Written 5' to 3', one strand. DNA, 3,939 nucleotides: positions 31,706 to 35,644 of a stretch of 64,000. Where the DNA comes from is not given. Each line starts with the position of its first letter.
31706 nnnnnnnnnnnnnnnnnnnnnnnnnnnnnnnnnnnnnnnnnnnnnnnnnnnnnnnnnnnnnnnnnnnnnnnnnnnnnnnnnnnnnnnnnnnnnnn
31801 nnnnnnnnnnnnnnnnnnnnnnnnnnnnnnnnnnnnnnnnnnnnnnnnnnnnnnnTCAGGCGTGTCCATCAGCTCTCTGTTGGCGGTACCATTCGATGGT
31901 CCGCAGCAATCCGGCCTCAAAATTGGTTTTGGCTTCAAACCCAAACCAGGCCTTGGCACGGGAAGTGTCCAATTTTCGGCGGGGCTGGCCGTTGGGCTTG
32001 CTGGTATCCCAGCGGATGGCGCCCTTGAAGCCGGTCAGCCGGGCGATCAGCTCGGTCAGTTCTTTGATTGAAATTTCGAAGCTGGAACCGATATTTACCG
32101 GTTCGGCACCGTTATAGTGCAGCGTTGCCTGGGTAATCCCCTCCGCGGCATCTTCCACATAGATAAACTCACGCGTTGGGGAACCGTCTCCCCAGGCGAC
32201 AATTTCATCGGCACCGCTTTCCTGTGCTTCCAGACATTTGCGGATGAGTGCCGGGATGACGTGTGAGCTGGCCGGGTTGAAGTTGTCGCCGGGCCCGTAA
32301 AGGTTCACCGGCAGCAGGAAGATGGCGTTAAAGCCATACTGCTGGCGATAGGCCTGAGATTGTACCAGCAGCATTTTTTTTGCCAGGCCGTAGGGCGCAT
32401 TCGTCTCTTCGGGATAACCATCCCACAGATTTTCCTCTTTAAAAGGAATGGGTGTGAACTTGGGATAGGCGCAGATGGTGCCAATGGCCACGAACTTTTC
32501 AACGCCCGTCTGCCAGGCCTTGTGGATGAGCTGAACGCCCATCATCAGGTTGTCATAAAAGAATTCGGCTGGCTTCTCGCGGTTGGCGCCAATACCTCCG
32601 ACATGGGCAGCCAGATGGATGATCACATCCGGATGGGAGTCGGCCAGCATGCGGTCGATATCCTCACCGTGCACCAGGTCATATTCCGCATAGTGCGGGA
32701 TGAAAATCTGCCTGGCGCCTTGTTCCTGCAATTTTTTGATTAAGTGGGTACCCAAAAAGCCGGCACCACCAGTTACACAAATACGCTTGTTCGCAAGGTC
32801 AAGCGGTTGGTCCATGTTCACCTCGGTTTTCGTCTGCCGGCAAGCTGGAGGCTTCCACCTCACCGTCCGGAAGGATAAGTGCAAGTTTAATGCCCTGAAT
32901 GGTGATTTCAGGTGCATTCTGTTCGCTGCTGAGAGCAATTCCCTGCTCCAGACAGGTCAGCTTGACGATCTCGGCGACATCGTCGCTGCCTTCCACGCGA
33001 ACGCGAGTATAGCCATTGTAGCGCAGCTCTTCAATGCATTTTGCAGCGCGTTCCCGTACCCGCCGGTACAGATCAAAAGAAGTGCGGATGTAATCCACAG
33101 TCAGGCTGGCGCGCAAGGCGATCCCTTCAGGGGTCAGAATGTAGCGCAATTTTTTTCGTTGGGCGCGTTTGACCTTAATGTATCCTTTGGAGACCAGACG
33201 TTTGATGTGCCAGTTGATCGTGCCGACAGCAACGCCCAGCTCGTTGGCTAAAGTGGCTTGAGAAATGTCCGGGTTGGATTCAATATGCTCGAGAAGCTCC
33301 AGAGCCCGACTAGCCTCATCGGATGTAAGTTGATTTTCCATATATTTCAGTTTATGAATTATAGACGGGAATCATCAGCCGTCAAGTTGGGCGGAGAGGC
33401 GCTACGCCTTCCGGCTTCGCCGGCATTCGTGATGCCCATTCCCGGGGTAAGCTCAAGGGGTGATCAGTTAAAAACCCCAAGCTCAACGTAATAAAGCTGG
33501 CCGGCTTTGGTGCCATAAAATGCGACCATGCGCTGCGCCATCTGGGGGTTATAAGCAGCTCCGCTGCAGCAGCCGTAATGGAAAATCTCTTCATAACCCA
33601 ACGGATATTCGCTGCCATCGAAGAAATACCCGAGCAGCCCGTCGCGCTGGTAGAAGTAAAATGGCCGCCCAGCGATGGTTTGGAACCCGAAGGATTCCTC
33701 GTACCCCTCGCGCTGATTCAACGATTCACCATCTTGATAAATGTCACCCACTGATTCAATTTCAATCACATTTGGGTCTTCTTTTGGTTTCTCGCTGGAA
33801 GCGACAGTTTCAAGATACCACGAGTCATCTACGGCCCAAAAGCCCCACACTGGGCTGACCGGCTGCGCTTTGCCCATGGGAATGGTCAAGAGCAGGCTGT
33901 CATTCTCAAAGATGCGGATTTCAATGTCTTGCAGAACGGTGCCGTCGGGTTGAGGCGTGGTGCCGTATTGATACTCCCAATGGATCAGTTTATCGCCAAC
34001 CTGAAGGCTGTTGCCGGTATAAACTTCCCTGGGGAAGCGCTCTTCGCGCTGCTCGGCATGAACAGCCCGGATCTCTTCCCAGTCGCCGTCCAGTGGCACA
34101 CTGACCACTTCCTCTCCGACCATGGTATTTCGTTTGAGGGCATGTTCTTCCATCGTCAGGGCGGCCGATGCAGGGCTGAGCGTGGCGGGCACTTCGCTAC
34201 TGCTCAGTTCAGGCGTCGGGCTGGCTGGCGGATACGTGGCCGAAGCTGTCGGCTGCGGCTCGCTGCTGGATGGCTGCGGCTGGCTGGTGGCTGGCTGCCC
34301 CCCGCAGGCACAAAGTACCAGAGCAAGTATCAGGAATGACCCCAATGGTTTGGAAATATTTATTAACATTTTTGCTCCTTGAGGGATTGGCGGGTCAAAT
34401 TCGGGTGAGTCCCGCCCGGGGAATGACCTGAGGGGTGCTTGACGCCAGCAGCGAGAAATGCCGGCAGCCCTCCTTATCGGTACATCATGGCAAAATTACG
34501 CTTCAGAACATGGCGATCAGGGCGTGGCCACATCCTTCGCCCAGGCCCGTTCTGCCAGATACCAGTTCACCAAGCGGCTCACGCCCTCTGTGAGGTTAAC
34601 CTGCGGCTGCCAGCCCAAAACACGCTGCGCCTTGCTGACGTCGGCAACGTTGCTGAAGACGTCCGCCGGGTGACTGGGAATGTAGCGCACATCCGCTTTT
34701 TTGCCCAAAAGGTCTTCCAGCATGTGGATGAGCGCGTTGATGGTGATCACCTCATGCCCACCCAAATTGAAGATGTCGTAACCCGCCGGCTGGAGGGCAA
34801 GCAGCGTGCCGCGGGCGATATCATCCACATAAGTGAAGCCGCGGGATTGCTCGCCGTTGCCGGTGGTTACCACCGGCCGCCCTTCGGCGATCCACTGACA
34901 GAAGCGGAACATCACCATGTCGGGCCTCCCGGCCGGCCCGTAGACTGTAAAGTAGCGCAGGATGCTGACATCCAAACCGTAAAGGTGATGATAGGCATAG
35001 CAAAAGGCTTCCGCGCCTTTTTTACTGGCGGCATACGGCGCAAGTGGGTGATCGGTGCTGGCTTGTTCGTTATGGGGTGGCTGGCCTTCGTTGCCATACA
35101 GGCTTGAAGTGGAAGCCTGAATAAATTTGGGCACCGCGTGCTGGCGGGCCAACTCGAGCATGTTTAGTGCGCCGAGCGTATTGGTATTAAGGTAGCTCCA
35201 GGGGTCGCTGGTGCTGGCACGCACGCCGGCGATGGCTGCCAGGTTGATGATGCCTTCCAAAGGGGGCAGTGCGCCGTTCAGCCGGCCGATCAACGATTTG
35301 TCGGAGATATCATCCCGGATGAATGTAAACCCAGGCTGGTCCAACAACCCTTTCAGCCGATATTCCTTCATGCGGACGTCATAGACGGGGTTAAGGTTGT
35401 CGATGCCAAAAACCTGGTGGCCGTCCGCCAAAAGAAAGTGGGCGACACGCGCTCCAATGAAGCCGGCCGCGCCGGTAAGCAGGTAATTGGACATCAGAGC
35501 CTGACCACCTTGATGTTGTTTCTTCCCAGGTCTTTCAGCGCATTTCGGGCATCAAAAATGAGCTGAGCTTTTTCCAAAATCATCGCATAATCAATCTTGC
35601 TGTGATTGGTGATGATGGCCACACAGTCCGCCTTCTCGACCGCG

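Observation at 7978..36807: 29-kb, 28-gene single-strand glycan locus: two NeuB synthases, three CMP-sugar synthetase homologues, Wzm/Wzt export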

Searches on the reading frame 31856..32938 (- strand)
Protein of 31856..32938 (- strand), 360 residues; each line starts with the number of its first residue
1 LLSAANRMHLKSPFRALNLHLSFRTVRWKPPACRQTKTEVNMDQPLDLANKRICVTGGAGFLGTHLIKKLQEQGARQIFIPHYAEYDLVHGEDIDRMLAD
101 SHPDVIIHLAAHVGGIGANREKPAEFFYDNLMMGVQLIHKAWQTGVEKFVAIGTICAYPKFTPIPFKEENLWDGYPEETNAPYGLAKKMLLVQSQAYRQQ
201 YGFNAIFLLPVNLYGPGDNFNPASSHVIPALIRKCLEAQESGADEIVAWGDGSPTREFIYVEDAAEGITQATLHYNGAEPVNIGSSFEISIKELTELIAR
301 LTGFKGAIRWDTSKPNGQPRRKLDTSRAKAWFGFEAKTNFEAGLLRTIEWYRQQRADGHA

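Call 6: search_protein_families(library=pfam, proteins=[window:31856-32938:-], max_evalue=0.001)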
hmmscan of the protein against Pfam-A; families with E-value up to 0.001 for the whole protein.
window:31856-32938:- (360 aa): 5 families
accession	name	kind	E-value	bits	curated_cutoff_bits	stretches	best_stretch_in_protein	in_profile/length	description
PF01370.27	Epimerase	-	9.2e-58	195.9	20.9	1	53-284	1-240/240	NAD dependent epimerase/dehydratase family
PF16363.11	GDP_Man_Dehyd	-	1.2e-25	91.1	27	1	84-344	57-329/332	GDP-mannose 4,6 dehydratase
PF04321.23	RmlD_sub_bind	-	1.6e-08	34.5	27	1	52-114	2-63/287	RmlD substrate binding domain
PF02719.21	Polysacc_synt_2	-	3.5e-08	33.4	20.2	0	92-154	67-128/293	Polysaccharide biosynthesis protein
PF01073.25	3Beta_HSD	-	1.3e-05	24.9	22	0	55-74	2-21/280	3-beta hydroxysteroid dehydrogenase/isomerase family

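Call 9: search_protein_families(library=ncbifam, proteins=[window:31856-32938:-], max_evalue=0.00001)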
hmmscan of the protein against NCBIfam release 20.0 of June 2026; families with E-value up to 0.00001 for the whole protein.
window:31856-32938:- (360 aa): 13 families
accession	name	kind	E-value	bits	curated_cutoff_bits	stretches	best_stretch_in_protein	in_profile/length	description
NF047922.1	GDPFucSynFcl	equivalog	1.1e-89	301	500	1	50-355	2-305/308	GDP-L-fucose synthase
TIGR01181.1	dTDP_gluc_dehyt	equivalog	9.1e-27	94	365.1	1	85-355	56-315/321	dTDP-glucose 4,6-dehydratase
TIGR01179.1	galE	equivalog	8.6e-25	87.2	262.3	1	83-354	51-328/332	UDP-glucose 4-epimerase GalE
TIGR04180.1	EDH_00030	hypoth_equivalog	1.5e-23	83.3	475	1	55-314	3-268/297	NAD-dependent 4,6-dehydratase LegB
NF007490.0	PRK10084.1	subfamily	8.2e-16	57.9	649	1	180-353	164-336/361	dTDP-glucose 4,6-dehydratase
NF007582.0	PRK10217.1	equivalog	3.3e-12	46.2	698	1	86-353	58-333/355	dTDP-glucose 4,6-dehydratase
NF011728.1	PRK15181.1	equivalog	8.4e-12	44.7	760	1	103-299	91-279/348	Vi polysaccharide biosynthesis UDP-N-acetylglucosaminuronic acid C-4 epimerase TviC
TIGR02622.1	CDP_4_6_dhtase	equivalog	2.4e-10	40.1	278.45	1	87-355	62-334/352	CDP-glucose 4,6-dehydratase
TIGR02197.1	heptose_epim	equivalog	2.9e-10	39.8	274.6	1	53-303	1-261/316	ADP-glyceromanno-heptose 6-epimerase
NF042422.1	oxyalk_red_OleD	equivalog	3.2e-09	36.6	580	1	52-276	2-219/329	2-alkyl-3-oxoalkanoate reductase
NF007956.0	PRK10675.1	subfamily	9.9e-09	34.8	394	1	81-303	52-281/338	UDP-glucose 4-epimerase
TIGR01214.1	rmlD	equivalog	3.1e-07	29.8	224.05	1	52-121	1-69/285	dTDP-4-dehydrorhamnose reductase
TIGR03466.1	HpnA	hypoth_equivalog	8.2e-07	28.2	367.65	0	53-157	3-116/327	hopanoid-associated sugar epimerase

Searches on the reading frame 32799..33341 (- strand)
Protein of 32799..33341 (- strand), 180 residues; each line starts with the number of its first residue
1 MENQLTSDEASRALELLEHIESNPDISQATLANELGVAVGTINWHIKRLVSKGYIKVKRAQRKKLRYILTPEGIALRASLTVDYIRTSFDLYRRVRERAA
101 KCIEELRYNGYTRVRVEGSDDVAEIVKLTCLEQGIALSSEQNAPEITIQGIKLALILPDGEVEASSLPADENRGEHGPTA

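Call 6: search_protein_families(library=pfam, proteins=[window:32799-33341:-], max_evalue=0.001)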
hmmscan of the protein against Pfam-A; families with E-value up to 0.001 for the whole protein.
window:32799-33341:- (180 aa): 8 families
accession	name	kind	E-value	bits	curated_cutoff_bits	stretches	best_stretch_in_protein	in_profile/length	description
PF13412.12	HTH_24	-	8.1e-14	51.4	21.9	1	14-56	6-48/48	Winged helix-turn-helix DNA-binding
PF12802.13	MarR_2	-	1.1e-06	29.1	27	1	14-61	8-56/61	MarR family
PF01047.28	MarR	-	4.2e-06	27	24.6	1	14-59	6-51/59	MarR family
PF13730.12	HTH_36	-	3e-05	24.2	25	1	23-55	25-55/55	Helix-turn-helix domain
PF08279.18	HTH_11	-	0.0001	22.6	25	1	12-54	1-44/55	HTH domain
PF24266.1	HTH_HVO_0163_N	-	0.00016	22.1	31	1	16-64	7-55/70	HVO_0163, N-terminal HTH domain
PF13601.12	HTH_34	-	0.00026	21.5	27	1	14-73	3-65/80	Winged helix DNA-binding domain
PF13545.12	HTH_Crp_2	-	0.00035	20.9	27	1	23-62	20-57/70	Crp-like helix-turn-helix domain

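Call 9: search_protein_families(library=ncbifam, proteins=[window:32799-33341:-], max_evalue=0.00001)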
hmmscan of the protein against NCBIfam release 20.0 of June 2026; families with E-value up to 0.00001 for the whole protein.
window:32799-33341:- (180 aa): 2 families
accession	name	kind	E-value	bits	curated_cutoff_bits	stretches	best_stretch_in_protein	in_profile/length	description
TIGR04176.1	MarR_EPS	equivalog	2.2e-19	69.5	88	1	13-102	6-99/105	MarR family EPS-associated transcriptional regulator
NF050133.1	TransRegFabT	equivalog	3.3e-06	27.4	200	1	13-63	31-81/138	fatty acid biosynthesis transcriptional regulator FabT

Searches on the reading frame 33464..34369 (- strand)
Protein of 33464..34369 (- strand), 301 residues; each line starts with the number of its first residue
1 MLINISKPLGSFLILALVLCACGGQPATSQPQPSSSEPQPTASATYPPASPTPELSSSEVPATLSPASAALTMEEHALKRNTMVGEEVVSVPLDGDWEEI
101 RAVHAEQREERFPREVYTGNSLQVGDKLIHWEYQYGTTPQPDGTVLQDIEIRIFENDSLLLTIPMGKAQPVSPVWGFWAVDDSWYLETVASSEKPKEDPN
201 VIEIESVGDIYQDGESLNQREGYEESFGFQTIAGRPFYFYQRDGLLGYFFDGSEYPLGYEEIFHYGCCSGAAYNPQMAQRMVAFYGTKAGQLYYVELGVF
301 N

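Call 6: search_protein_families(library=pfam, proteins=[window:33464-34369:-], max_evalue=0.001)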
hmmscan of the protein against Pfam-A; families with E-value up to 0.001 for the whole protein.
window:33464-34369:- (301 aa): 0 families

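Call 9: search_protein_families(library=ncbifam, proteins=[window:33464-34369:-], max_evalue=0.00001)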
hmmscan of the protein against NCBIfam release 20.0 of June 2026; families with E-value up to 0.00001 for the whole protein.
window:33464-34369:- (301 aa): 0 families

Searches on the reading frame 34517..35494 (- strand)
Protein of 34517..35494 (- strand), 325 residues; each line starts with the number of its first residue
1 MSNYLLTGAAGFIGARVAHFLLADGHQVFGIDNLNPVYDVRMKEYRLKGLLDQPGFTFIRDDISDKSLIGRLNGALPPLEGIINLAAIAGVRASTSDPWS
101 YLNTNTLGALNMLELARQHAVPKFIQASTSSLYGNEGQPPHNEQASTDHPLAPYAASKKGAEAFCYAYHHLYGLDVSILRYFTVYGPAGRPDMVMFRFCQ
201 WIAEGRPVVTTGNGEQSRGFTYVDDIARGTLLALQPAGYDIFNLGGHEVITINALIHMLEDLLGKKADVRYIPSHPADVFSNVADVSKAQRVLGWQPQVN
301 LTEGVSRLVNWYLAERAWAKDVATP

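Call 6: search_protein_families(library=pfam, proteins=[window:34517-35494:-], max_evalue=0.001)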
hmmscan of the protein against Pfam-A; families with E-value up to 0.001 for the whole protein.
window:34517-35494:- (325 aa): 8 families
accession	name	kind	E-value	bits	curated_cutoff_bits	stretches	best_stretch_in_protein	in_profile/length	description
PF16363.11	GDP_Man_Dehyd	-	2.2e-56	192.2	27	1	5-307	1-331/332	GDP-mannose 4,6 dehydratase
PF01370.27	Epimerase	-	8.6e-54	182.9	20.9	1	5-245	2-240/240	NAD dependent epimerase/dehydratase family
PF01073.25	3Beta_HSD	-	1e-13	51.4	22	1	6-235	2-230/280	3-beta hydroxysteroid dehydrogenase/isomerase family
PF04321.23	RmlD_sub_bind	-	2.5e-08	33.8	27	1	5-237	4-200/287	RmlD substrate binding domain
PF07993.18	NAD_binding_4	-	4e-08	33.2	20.1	1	82-186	92-209/258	Male sterility protein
PF02719.21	Polysacc_synt_2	-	1.2e-07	31.6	20.2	1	5-129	2-128/293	Polysaccharide biosynthesis protein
PF08659.16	KR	-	2.5e-05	24.7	22.6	1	3-146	2-154/180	KR domain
PF13460.12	NAD_binding_10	-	8e-05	23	27.2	1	8-180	1-142/184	NAD(P)H-binding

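Call 9: search_protein_families(library=ncbifam, proteins=[window:34517-35494:-], max_evalue=0.00001)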
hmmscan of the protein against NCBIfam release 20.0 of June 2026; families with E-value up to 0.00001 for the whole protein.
window:34517-35494:- (325 aa): 25 families
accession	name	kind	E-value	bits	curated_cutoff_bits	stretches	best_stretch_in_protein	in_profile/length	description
TIGR01181.1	dTDP_gluc_dehyt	equivalog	2.2e-49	168.3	365.1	1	4-322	2-321/321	dTDP-glucose 4,6-dehydratase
TIGR01179.1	galE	equivalog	1.7e-42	145.5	262.3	2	5-187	3-179/332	UDP-glucose 4-epimerase GalE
TIGR04180.1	EDH_00030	hypoth_equivalog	2e-37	128.9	475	1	5-299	2-296/297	NAD-dependent 4,6-dehydratase LegB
NF007582.0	PRK10217.1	equivalog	1.2e-29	103.5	698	1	1-322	1-341/355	dTDP-glucose 4,6-dehydratase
NF007490.0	PRK10084.1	subfamily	1.8e-29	102.8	649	1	5-323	4-345/361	dTDP-glucose 4,6-dehydratase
NF011728.1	PRK15181.1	equivalog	4.2e-29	101.6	760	1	3-315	17-340/348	Vi polysaccharide biosynthesis UDP-N-acetylglucosaminuronic acid C-4 epimerase TviC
TIGR02197.1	heptose_epim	equivalog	2.3e-28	99.3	274.6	1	5-314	2-315/316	ADP-glyceromanno-heptose 6-epimerase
NF007956.0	PRK10675.1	subfamily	3.8e-26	92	394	1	4-311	3-328/338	UDP-glucose 4-epimerase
TIGR01472.1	gmd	equivalog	3.6e-21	75.7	415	1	5-263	4-268/342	GDP-mannose 4,6-dehydratase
NF047922.1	GDPFucSynFcl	equivalog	1.1e-19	71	500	1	84-316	60-305/308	GDP-L-fucose synthase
TIGR02622.1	CDP_4_6_dhtase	equivalog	1.3e-17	64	278.45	1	5-172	8-172/352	CDP-glucose 4,6-dehydratase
NF042422.1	oxyalk_red_OleD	equivalog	9.6e-16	58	580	1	5-234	4-215/329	2-alkyl-3-oxoalkanoate reductase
TIGR03466.1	HpnA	hypoth_equivalog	3.1e-14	52.6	367.65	1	4-303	3-284/327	hopanoid-associated sugar epimerase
NF008872.0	PRK11908.1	equivalog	2.9e-13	49.6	294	1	3-321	3-344/349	bifunctional UDP-4-keto-pentose/UDP-xylose synthase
NF042423.1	oxyalk_red_Shew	equivalog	1.7e-12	47.1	580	1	3-232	10-219/331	2-alkyl-3-oxoalkanoate reductase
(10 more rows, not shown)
